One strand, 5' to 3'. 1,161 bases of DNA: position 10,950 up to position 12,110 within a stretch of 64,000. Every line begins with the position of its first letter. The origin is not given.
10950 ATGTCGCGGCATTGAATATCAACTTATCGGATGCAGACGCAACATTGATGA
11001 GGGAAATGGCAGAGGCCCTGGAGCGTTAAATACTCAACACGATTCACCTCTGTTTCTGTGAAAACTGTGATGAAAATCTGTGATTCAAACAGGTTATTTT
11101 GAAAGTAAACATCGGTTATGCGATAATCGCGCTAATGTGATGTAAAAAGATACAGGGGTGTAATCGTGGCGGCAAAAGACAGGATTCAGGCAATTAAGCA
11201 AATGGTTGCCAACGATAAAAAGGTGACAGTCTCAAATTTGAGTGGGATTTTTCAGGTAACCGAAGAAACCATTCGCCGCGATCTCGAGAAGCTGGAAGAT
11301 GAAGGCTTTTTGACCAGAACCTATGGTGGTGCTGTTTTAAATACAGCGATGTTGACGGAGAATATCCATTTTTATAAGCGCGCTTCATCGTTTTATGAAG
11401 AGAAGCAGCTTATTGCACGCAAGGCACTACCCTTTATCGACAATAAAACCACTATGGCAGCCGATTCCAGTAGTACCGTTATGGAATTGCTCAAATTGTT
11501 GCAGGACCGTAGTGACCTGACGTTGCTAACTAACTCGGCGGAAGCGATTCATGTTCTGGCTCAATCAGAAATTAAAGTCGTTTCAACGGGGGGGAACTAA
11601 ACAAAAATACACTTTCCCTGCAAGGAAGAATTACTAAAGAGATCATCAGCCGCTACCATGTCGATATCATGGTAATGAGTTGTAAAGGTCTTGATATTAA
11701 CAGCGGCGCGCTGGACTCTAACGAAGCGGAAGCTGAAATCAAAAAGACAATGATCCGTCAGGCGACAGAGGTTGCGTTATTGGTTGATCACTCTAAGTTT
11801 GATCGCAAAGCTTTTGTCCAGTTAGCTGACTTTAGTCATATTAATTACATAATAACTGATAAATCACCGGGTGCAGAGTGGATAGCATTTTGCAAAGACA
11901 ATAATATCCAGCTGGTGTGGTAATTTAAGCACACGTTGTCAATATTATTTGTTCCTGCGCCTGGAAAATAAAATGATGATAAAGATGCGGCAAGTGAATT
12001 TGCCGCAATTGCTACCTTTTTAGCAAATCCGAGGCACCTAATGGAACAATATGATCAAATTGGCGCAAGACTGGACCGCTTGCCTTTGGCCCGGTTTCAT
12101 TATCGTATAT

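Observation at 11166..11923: DeoR-family regulator ydjF is split by a 1-nt frameshift in a G7 homopolymer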

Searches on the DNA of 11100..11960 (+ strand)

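Call 3: search_dna_similar(query=window:11100-11960:+, collection=ecoli_genomes, mode=near, max_rows=40)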
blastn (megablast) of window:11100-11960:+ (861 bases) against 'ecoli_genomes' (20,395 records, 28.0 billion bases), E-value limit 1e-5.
Records with a match: 4329; places in all: 4329; records where one place covers at least 80% of the query: 4328.
Genomes with a match: 4329 of 5426; with a place that covers at least 80% of the query: 4328. Places per genome that has any: lowest 1, median 1, highest 1. On chromosomes: 4328 places; on plasmids: 1.
Best place of each record, by identity: >=99% 211; 95-99% 4117; 90-95% 1.
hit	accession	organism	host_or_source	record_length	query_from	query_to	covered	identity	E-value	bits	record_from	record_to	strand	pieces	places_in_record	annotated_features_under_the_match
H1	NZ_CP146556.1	Escherichia coli strain B1.H1.39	Hospital Wastewater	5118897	1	861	100%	100.0%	0e+0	1591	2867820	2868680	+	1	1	ydjF: DeoR/GlpR family DNA-binding transcription regulator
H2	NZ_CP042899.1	Escherichia coli strain CFSAN061763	missing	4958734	1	861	100%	99.9%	0e+0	1585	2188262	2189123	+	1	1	ydjF: DeoR/GlpR family DNA-binding transcription regulator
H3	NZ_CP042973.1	Escherichia coli strain CFSAN061768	missing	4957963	1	861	100%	99.9%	0e+0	1585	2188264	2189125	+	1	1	ydjF: DeoR/GlpR family DNA-binding transcription regulator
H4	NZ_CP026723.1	Escherichia coli strain 266917_2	Homo sapiens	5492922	1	861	100%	99.9%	0e+0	1585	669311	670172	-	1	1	ydjF: DeoR/GlpR family DNA-binding transcription regulator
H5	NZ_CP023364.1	Escherichia coli strain 144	canine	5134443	1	861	100%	99.9%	0e+0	1585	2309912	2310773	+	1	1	ydjF: DeoR/GlpR family DNA-binding transcription regulator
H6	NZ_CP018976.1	Escherichia coli strain Ecol_545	Homo sapiens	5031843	1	861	100%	99.9%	0e+0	1585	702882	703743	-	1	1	ydjF: DeoR/GlpR family DNA-binding transcription regulator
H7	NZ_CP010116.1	Escherichia coli strain C1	cow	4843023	1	861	100%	99.9%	0e+0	1585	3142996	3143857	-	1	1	ydjF: DeoR/GlpR family DNA-binding transcription regulator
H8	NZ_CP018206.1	Escherichia coli strain MRSN346647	Homo sapiens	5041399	1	861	100%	99.9%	0e+0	1585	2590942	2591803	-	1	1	ydjF: DeoR/GlpR family DNA-binding transcription regulator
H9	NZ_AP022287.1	Escherichia coli strain WP9-S17-ESBL-11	-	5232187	1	861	100%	99.9%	0e+0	1585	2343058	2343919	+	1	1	ydjF: DeoR/GlpR family DNA-binding transcription regulator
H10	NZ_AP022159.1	Escherichia coli strain WP5-S18-ESBL-07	-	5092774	1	861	100%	99.9%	0e+0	1585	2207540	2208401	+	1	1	ydjF: DeoR/GlpR family DNA-binding transcription regulator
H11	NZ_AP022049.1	Escherichia coli strain WP4-S17-ESBL-08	-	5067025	1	861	100%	99.9%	0e+0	1585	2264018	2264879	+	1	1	ydjF: DeoR/GlpR family DNA-binding transcription regulator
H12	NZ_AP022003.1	Escherichia coli strain WP3-W18-ESBL-08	-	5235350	1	861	100%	99.9%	0e+0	1585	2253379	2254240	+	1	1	ydjF: DeoR/GlpR family DNA-binding transcription regulator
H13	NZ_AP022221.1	Escherichia coli strain WP8-S17-ESBL-08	-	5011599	1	861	100%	99.9%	0e+0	1585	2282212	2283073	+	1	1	ydjF: DeoR/GlpR family DNA-binding transcription regulator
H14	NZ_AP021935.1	Escherichia coli strain WP2-W18-ESBL-10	-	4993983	1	861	100%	99.9%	0e+0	1585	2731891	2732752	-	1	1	ydjF: DeoR/GlpR family DNA-binding transcription regulator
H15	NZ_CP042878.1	Escherichia coli strain NMBU_W05E18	surface water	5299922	1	861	100%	99.9%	0e+0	1585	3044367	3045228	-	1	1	ydjF: DeoR/GlpR family DNA-binding transcription regulator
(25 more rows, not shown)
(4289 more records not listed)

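Call 4: get_annotated_region(hit=H1, flank=9000)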
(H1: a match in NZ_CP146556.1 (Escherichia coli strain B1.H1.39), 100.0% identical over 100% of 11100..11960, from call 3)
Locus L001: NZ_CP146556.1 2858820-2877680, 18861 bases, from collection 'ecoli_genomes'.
description: Escherichia coli strain B1.H1.39 chromosome, complete genome
organism: Escherichia coli strain B1.H1.39 (NCBI taxid 562)
replicon: chromosome; assembly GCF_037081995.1
host: -; source: Hospital Wastewater; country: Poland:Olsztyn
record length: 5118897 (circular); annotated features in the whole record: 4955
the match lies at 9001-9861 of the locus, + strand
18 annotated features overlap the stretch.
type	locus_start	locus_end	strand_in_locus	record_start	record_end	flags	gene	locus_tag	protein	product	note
CDS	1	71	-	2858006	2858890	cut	yeaD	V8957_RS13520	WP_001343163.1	D-hexose-6-phosphate mutarotase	-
CDS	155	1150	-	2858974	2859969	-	gapA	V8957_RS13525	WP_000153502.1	glyceraldehyde-3-phosphate dehydrogenase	-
CDS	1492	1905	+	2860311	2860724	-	msrB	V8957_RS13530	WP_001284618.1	peptide-methionine (R)-S-oxide reductase MsrB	-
CDS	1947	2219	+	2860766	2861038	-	yeaC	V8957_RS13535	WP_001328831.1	YeaC family protein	-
CDS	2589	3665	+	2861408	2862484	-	ydjL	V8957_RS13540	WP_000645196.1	zinc-binding dehydrogenase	-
CDS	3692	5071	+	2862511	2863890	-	ydjK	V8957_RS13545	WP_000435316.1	MFS transporter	-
CDS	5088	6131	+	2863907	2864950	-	ydjJ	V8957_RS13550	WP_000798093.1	NAD(P)-dependent alcohol dehydrogenase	-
CDS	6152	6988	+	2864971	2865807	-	ydjI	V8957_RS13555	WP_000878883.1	ketose-bisphosphate aldolase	-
CDS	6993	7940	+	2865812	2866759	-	ydjH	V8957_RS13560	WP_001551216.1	carbohydrate kinase family protein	-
CDS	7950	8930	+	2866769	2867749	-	ydjG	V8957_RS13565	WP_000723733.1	NADH-dependent methylglyoxal reductase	-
CDS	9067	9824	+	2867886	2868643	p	ydjF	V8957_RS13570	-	DeoR/GlpR family DNA-binding transcription regulator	frameshifted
CDS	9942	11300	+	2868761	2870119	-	ydjE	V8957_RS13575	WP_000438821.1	MFS transporter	-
CDS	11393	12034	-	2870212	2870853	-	pncA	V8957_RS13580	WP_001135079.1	bifunctional nicotinamidase/pyrazinamidase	-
CDS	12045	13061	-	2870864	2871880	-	ansA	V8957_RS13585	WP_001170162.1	asparaginase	-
CDS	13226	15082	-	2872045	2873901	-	sppA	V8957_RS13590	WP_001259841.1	signal peptide peptidase SppA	-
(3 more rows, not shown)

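Call 5: get_annotated_region(hit=H2, flank=3000)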
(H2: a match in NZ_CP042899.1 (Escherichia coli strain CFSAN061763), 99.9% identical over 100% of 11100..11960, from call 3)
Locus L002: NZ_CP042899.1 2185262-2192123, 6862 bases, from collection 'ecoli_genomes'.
description: Escherichia coli strain CFSAN061763 chromosome, complete genome
organism: Escherichia coli strain CFSAN061763 (NCBI taxid 562)
replicon: chromosome; assembly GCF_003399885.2
host: missing; source: raw milk cheese; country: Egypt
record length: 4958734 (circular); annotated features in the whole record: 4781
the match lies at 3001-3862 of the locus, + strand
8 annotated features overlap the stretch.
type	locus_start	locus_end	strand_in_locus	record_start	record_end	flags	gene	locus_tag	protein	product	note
CDS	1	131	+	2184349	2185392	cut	ydjJ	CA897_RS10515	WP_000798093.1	NAD(P)-dependent alcohol dehydrogenase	-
CDS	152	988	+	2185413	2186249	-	ydjI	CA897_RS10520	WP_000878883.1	ketose-bisphosphate aldolase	-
CDS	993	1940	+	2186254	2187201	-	ydjH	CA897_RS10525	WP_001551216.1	carbohydrate kinase family protein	-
CDS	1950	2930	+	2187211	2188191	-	ydjG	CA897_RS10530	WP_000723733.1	NADH-dependent methylglyoxal reductase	-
CDS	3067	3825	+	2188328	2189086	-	ydjF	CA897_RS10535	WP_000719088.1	DeoR/GlpR family DNA-binding transcription regulator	-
CDS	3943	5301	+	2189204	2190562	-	ydjE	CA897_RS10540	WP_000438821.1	MFS transporter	-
CDS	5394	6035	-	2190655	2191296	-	pncA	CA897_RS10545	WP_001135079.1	bifunctional nicotinamidase/pyrazinamidase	-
CDS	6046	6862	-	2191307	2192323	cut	ansA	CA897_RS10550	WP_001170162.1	asparaginase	-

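Call 7: search_dna_similar(query=window:11548-11634:+, collection=ecoli_genomes, mode=near, max_rows=30)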
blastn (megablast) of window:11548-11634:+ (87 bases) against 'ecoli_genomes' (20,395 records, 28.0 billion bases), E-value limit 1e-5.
Records with a match: 947; places in all: 947; records where one place covers at least 80% of the query: 947.
Genomes with a match: 947 of 5426; with a place that covers at least 80% of the query: 947. Places per genome that has any: lowest 1, median 1, highest 1. On chromosomes: 946 places; on plasmids: 1.
Best place of each record, by identity: >=99% 1; 95-99% 946.
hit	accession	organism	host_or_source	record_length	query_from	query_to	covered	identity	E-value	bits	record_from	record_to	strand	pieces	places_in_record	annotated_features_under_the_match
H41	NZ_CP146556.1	Escherichia coli strain B1.H1.39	Hospital Wastewater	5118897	1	87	100%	100.0%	3e-37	161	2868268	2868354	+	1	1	ydjF: DeoR/GlpR family DNA-binding transcription regulator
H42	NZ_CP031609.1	Escherichia coli strain N3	Homo sapiens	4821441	1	87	100%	98.9%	1e-35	156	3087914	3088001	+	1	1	ydjF: DeoR/GlpR family DNA-binding transcription regulator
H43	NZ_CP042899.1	Escherichia coli strain CFSAN061763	missing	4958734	1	87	100%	98.9%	1e-35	156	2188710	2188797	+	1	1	ydjF: DeoR/GlpR family DNA-binding transcription regulator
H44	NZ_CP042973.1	Escherichia coli strain CFSAN061768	missing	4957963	1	87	100%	98.9%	1e-35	156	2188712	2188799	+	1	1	ydjF: DeoR/GlpR family DNA-binding transcription regulator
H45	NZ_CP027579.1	Escherichia coli strain 2013C-4282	Homo sapiens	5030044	1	87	100%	98.9%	1e-35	156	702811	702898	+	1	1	ydjF: DeoR/GlpR family DNA-binding transcription regulator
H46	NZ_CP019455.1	Escherichia coli strain FHI_NMBU_03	Homo sapiens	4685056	1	87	100%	98.9%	1e-35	156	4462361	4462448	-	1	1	ydjF: DeoR/GlpR family DNA-binding transcription regulator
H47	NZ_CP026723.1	Escherichia coli strain 266917_2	Homo sapiens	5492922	1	87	100%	98.9%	1e-35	156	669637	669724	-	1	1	ydjF: DeoR/GlpR family DNA-binding transcription regulator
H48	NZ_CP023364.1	Escherichia coli strain 144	canine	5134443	1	87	100%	98.9%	1e-35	156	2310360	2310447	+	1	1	ydjF: DeoR/GlpR family DNA-binding transcription regulator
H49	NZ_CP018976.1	Escherichia coli strain Ecol_545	Homo sapiens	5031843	1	87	100%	98.9%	1e-35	156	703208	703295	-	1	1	ydjF: DeoR/GlpR family DNA-binding transcription regulator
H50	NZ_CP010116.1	Escherichia coli strain C1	cow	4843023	1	87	100%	98.9%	1e-35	156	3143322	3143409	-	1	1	ydjF: DeoR/GlpR family DNA-binding transcription regulator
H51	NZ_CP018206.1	Escherichia coli strain MRSN346647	Homo sapiens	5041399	1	87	100%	98.9%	1e-35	156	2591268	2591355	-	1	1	ydjF: DeoR/GlpR family DNA-binding transcription regulator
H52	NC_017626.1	Escherichia coli 042 strain 042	-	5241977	1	87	100%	98.9%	1e-35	156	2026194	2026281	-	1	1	ydjF: DeoR/GlpR family DNA-binding transcription regulator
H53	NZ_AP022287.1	Escherichia coli strain WP9-S17-ESBL-11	-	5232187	1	87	100%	98.9%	1e-35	156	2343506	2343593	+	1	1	ydjF: DeoR/GlpR family DNA-binding transcription regulator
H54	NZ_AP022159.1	Escherichia coli strain WP5-S18-ESBL-07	-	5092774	1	87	100%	98.9%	1e-35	156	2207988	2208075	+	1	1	ydjF: DeoR/GlpR family DNA-binding transcription regulator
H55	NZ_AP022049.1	Escherichia coli strain WP4-S17-ESBL-08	-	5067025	1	87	100%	98.9%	1e-35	156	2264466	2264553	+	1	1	ydjF: DeoR/GlpR family DNA-binding transcription regulator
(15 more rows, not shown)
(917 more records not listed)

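Call 15: search_dna_similar(query=L002:3449-3536:+, collection=ecoli_genomes, mode=near, max_rows=60, rows=spread)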
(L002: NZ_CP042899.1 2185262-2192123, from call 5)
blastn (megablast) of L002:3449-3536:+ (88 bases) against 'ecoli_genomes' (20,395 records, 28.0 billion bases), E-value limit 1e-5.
Records with a match: 947; places in all: 947; records where one place covers at least 80% of the query: 947.
Genomes with a match: 947 of 5426; with a place that covers at least 80% of the query: 947. Places per genome that has any: lowest 1, median 1, highest 1. On chromosomes: 946 places; on plasmids: 1.
Best place of each record, by identity: >=99% 171; 95-99% 776.
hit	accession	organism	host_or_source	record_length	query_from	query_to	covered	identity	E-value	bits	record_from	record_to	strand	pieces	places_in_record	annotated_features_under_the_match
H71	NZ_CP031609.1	Escherichia coli strain N3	Homo sapiens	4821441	1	88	100%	100.0%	9e-38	163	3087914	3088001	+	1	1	ydjF: DeoR/GlpR family DNA-binding transcription regulator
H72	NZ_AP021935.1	Escherichia coli strain WP2-W18-ESBL-10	-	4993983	1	88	100%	100.0%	9e-38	163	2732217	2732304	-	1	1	ydjF: DeoR/GlpR family DNA-binding transcription regulator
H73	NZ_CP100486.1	Escherichia coli strain LH85-a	Gallus gallus domesticus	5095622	1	88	100%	100.0%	9e-38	163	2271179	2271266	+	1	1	ydjF: DeoR/GlpR family DNA-binding transcription regulator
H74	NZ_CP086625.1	Escherichia coli strain RIVM_C037166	Homo sapiens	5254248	1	88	100%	100.0%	9e-38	163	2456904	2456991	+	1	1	ydjF: DeoR/GlpR family DNA-binding transcription regulator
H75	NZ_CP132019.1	Escherichia coli strain JCH767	Homo sapiens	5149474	1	88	100%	100.0%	9e-38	163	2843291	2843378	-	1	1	ydjF: DeoR/GlpR family DNA-binding transcription regulator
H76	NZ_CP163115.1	Escherichia coli strain W46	Homo sapiens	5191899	1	88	100%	100.0%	9e-38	163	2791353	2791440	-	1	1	ydjF: DeoR/GlpR family DNA-binding transcription regulator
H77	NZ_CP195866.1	Escherichia coli strain FXCREC043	Homo sapiens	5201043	1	88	100%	100.0%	9e-38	163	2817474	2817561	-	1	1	ydjF: DeoR/GlpR family DNA-binding transcription regulator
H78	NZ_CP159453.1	Escherichia coli strain S1bESBLb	Cygnus olor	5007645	1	88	100%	100.0%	9e-38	163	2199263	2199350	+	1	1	ydjF: DeoR/GlpR family DNA-binding transcription regulator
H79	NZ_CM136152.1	Escherichia coli strain PRO_A-1504-6M-A_ESBL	Homo sapiens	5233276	1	88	100%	100.0%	9e-38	163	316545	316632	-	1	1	ydjF: DeoR/GlpR family DNA-binding transcription regulator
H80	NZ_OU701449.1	Escherichia coli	Homo sapiens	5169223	1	88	100%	100.0%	9e-38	163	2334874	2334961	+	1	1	ydjF: DeoR/GlpR family DNA-binding transcription regulator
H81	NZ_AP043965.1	Escherichia coli strain 21AH057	Felis catus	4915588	1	88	100%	100.0%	9e-38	163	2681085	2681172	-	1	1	ydjF: DeoR/GlpR family DNA-binding transcription regulator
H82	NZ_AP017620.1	Escherichia coli strain MRY15-131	Bos taurus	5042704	1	88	100%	98.9%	4e-36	158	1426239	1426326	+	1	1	ydjF: DeoR/GlpR family DNA-binding transcription regulator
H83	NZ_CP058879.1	Escherichia coli strain STLEFF_29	Stanley WWTPs_29 WWTPs effluent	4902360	1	88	100%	98.9%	4e-36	158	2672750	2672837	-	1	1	ydjF: DeoR/GlpR family DNA-binding transcription regulator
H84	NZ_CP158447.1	Escherichia coli strain CS6L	Chicken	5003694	1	88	100%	98.9%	4e-36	158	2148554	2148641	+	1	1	ydjF: DeoR/GlpR family DNA-binding transcription regulator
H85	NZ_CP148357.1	Escherichia coli strain Z1323HEC0393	Homo sapiens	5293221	1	88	100%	98.9%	4e-36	158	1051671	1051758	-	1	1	ydjF: DeoR/GlpR family DNA-binding transcription regulator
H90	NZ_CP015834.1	Escherichia coli strain MS6198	Homo sapiens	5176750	1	88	100%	97.7%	2e-34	152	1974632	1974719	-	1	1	ydjF: DeoR/GlpR family DNA-binding transcription regulator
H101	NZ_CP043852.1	Escherichia coli ATCC 8739 strain ATCC 8739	not applicable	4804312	1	88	100%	97.7%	2e-34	152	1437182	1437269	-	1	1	ydjF: DeoR/GlpR family DNA-binding transcription regulator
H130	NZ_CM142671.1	Escherichia coli strain UID2309220003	Homo sapiens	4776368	1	88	100%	96.6%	3e-32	145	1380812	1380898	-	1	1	ydjF: DeoR/GlpR family DNA-binding transcription regulator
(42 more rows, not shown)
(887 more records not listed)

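Call 17: get_annotated_region(hit=H130, flank=1500)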
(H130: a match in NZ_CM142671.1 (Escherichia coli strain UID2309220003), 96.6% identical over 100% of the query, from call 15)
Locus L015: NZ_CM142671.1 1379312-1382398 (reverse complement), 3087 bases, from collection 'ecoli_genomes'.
description: Escherichia coli strain UID2309220003 chromosome, whole genome shotgun sequence
organism: Escherichia coli strain UID2309220003 (NCBI taxid 562)
replicon: chromosome; assembly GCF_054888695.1
host: Homo sapiens; source: urine; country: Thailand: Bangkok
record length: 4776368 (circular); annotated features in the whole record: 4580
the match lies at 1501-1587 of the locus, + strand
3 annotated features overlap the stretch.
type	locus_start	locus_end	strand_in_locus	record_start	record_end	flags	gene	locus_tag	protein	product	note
CDS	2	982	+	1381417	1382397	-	ydjG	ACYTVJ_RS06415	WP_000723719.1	NADH-dependent methylglyoxal reductase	-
CDS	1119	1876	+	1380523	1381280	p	ydjF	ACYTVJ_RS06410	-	DeoR/GlpR family DNA-binding transcription regulator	frameshifted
CDS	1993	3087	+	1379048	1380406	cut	ydjE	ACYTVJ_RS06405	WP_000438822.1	MFS transporter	-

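Call 23: get_annotated_region(hit=H101, flank=400)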
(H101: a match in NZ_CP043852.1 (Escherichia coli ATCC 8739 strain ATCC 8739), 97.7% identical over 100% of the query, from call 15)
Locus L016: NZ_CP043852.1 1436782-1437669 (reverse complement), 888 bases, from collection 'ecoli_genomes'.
description: Escherichia coli ATCC 8739 chromosome, complete genome
organism: Escherichia coli ATCC 8739 strain ATCC 8739 (NCBI taxid 481805)
replicon: chromosome; assembly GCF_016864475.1
host: not applicable; source: not applicable; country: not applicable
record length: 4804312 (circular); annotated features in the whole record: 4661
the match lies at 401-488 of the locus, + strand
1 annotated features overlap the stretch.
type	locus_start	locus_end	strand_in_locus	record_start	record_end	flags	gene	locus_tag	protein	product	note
CDS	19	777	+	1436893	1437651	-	ydjF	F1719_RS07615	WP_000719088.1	DeoR/GlpR family DNA-binding transcription regulator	-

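Call 24: get_annotated_region(hit=H90, flank=400)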
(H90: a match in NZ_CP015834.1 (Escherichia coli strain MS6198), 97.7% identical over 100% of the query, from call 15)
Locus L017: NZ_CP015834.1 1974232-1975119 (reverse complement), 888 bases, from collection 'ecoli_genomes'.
description: Escherichia coli strain MS6198 chromosome, complete genome
organism: Escherichia coli strain MS6198 (NCBI taxid 562)
replicon: chromosome; assembly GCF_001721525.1
host: Homo sapiens; source: urine; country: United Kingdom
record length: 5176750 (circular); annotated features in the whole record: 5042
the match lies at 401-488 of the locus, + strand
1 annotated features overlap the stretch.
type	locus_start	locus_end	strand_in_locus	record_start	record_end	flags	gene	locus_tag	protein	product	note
CDS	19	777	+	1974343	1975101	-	ydjF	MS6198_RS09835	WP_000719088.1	DeoR/GlpR family DNA-binding transcription regulator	-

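Call 25: get_annotated_region(hit=H82, flank=400)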
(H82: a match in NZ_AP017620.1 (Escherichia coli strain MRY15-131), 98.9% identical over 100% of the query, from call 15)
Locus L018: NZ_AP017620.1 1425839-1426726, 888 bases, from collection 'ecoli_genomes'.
description: Escherichia coli strain MRY15-131 chromosome, complete genome
organism: Escherichia coli strain MRY15-131 (NCBI taxid 562)
replicon: chromosome; assembly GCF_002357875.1
host: Bos taurus; source: -; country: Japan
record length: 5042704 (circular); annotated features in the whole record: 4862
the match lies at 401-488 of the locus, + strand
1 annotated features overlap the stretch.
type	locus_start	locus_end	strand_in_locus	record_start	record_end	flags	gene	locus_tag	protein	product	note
CDS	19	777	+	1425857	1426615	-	ydjF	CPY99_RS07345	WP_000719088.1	DeoR/GlpR family DNA-binding transcription regulator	-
